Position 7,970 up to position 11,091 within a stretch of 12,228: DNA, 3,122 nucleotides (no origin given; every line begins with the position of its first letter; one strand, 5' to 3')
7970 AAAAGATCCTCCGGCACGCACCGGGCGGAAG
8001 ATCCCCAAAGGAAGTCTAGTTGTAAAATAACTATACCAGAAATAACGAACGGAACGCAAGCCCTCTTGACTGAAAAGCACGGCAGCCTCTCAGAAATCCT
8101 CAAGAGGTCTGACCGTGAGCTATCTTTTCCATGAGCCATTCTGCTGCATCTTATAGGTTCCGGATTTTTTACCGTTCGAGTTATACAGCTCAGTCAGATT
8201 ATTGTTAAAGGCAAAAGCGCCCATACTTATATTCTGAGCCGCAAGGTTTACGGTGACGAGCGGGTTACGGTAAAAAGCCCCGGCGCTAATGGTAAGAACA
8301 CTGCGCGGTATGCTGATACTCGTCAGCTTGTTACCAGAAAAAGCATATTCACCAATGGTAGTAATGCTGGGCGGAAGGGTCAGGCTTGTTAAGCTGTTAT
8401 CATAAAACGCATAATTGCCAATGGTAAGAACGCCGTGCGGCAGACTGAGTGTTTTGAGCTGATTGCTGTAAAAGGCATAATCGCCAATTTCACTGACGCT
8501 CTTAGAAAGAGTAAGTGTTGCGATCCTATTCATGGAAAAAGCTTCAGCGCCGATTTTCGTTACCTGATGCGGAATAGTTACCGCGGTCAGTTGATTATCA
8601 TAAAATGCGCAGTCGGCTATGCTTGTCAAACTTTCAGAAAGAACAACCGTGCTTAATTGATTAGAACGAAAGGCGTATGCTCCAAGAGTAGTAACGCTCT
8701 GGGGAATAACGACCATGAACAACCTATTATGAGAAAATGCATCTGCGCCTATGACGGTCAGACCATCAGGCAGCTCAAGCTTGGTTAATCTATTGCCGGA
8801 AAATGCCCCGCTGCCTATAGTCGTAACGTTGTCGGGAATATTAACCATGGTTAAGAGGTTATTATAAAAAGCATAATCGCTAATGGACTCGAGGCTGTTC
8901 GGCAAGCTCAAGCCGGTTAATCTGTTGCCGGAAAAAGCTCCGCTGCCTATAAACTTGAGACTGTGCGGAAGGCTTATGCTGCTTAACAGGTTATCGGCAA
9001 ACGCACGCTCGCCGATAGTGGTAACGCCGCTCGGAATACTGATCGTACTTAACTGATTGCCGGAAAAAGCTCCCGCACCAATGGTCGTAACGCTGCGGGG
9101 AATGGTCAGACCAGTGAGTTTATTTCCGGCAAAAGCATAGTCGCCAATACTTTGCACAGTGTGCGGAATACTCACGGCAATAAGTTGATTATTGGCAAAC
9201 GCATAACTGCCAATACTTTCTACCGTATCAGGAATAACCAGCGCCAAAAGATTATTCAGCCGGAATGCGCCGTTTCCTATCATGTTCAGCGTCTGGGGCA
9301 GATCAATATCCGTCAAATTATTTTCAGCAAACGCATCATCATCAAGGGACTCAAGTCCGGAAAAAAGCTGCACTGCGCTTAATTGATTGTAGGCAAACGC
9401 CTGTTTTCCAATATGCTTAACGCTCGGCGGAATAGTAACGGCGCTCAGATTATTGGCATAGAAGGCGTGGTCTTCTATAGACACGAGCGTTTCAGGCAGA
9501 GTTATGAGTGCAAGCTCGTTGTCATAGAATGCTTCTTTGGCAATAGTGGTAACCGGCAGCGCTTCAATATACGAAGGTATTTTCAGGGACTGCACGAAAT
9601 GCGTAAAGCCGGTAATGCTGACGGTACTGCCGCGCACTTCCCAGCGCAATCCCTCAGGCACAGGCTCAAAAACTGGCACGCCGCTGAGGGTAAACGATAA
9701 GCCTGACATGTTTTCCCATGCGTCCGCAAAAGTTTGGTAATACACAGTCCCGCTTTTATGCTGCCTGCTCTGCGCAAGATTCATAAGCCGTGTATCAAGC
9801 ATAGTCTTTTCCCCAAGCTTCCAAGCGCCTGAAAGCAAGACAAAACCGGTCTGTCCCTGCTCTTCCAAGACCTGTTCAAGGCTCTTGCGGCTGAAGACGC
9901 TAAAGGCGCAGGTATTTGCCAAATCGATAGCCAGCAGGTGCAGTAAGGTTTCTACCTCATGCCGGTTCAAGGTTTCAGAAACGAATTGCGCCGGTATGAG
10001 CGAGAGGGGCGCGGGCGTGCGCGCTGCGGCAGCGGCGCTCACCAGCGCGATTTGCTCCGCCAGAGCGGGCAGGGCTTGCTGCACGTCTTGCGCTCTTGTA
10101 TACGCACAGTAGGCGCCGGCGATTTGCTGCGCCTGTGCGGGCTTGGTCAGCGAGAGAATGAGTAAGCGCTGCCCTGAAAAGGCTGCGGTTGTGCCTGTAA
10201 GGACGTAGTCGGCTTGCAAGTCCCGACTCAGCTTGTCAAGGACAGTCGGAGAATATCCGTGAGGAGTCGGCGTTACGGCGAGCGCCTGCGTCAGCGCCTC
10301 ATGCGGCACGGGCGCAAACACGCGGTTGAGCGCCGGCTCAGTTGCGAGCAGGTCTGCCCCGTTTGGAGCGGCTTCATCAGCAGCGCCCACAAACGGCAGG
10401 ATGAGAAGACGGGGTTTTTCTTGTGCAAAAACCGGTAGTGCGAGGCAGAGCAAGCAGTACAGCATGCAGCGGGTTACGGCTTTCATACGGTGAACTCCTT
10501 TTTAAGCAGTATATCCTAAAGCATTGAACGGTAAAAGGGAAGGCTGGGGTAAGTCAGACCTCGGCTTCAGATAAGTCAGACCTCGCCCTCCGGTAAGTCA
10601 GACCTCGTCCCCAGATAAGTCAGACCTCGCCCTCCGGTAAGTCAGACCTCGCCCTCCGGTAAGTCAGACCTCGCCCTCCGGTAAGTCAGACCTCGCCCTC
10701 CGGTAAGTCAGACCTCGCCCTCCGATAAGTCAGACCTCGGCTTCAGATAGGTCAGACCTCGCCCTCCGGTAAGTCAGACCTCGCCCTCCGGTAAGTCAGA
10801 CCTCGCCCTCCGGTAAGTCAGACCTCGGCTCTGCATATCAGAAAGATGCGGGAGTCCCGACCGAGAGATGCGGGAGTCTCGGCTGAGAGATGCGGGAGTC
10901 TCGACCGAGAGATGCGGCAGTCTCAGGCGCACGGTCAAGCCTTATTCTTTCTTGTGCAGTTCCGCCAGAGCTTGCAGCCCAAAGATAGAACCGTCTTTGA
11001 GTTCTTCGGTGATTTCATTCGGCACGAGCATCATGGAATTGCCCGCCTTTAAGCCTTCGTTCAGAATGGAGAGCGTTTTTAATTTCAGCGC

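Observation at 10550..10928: About 380 bp of two different 22-bp tandem repeats packed against the promoter of a secreted LRR protein gene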

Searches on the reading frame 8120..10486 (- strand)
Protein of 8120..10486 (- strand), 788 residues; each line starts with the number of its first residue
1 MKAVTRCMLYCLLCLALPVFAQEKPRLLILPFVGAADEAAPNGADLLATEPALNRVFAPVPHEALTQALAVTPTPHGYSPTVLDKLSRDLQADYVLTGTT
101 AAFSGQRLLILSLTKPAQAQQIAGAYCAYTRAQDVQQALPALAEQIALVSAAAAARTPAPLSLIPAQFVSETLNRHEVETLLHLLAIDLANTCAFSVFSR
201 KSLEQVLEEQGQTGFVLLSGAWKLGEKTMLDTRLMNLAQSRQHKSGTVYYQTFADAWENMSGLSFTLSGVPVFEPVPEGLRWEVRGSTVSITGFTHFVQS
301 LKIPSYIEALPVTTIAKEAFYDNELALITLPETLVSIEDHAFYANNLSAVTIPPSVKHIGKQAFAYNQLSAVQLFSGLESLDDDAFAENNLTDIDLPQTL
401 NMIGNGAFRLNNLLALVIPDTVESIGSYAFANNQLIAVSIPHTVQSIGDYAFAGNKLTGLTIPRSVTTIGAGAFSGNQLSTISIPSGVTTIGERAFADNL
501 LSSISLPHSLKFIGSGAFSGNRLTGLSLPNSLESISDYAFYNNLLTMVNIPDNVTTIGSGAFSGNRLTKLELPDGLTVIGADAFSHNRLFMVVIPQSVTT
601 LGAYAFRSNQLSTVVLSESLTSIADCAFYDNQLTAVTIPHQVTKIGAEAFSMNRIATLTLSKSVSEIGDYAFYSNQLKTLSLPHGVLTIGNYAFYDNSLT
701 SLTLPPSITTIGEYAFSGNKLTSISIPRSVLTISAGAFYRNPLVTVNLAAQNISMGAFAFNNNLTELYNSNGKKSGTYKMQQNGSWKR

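Call 6: search_protein_families(library=pfam, proteins=[window:8120-10486:-], max_evalue=0.01)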
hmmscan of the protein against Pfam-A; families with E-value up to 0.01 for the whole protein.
window:8120-10486:- (788 aa): 2 families
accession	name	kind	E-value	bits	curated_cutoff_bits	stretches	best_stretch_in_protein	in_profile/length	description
PF13306.12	LRR_5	-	3.3e-120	395.9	27.7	4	424-543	2-123/127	BspA type Leucine rich repeat region (6 copies)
PF05725.18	FNIP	-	1e-05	26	21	0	523-557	5-39/44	FNIP Repeat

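Call 13: find_encoding_contigs(protein=window:8120-10486:-, flank=10000, max_places=10)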
Protein window:8120-10486:- (788 aa): no gene with exactly this product is on record in the collection.

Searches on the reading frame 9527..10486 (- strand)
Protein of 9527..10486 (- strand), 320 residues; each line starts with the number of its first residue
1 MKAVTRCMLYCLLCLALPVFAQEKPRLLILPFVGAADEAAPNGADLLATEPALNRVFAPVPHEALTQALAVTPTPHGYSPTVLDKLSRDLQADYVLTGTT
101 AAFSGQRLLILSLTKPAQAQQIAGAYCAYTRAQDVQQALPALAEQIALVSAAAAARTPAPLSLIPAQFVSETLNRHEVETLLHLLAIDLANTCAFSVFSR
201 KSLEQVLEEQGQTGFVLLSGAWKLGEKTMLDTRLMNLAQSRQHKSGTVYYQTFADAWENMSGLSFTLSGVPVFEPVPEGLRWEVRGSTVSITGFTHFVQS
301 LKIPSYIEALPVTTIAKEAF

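Call 47: find_homologous_proteins(query=window:9527-10486:-)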
Query seq(320 aa): 6922 candidates shared short words with the query, none scored E <= 0.001.
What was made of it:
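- Tried and rejected: The word-index search with the LRR N-terminus found nothing (call 47).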

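Call 74: search_protein_representatives(protein=window:9527-10486:-)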
Query: 320 residues. Proteins with E-value up to 0.001 (for the whole library): 377; up to 1e-10: 199; up to 1e-30: 1. The best 150 are listed.
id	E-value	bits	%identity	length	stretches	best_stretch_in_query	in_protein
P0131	2.4e-32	128.6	29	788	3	8-205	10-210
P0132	2.2e-30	122.2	28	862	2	19-209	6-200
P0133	1.3e-28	116.4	27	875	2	17-209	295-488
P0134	1.7e-28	116.0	25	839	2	9-211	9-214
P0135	4.2e-28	114.7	43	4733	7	255-320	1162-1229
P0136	7.7e-28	113.9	28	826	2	13-270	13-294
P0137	3.7e-26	108.3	30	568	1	20-320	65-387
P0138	5.5e-26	107.8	30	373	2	9-209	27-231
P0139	2.2e-25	105.8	36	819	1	14-271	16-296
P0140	4.2e-25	104.9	36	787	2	7-211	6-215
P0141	5.3e-25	104.5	33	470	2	12-210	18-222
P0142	7.9e-25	104.0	31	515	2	6-213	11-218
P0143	1.1e-24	103.5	34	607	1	9-211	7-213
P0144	1.7e-24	102.9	37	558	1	7-210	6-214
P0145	2.4e-24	102.4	32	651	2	10-210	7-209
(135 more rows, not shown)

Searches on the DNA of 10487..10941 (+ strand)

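Call 62: search_dna_similar(query=window:10487-10941:+, collection=plasmids, mode=distant, max_evalue=0.01, max_rows=10)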
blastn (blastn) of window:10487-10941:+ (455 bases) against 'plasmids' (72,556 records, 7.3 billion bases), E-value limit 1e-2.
No match.
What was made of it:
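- On Iteron origin / plasmid centromere: No plasmid match (call 62).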
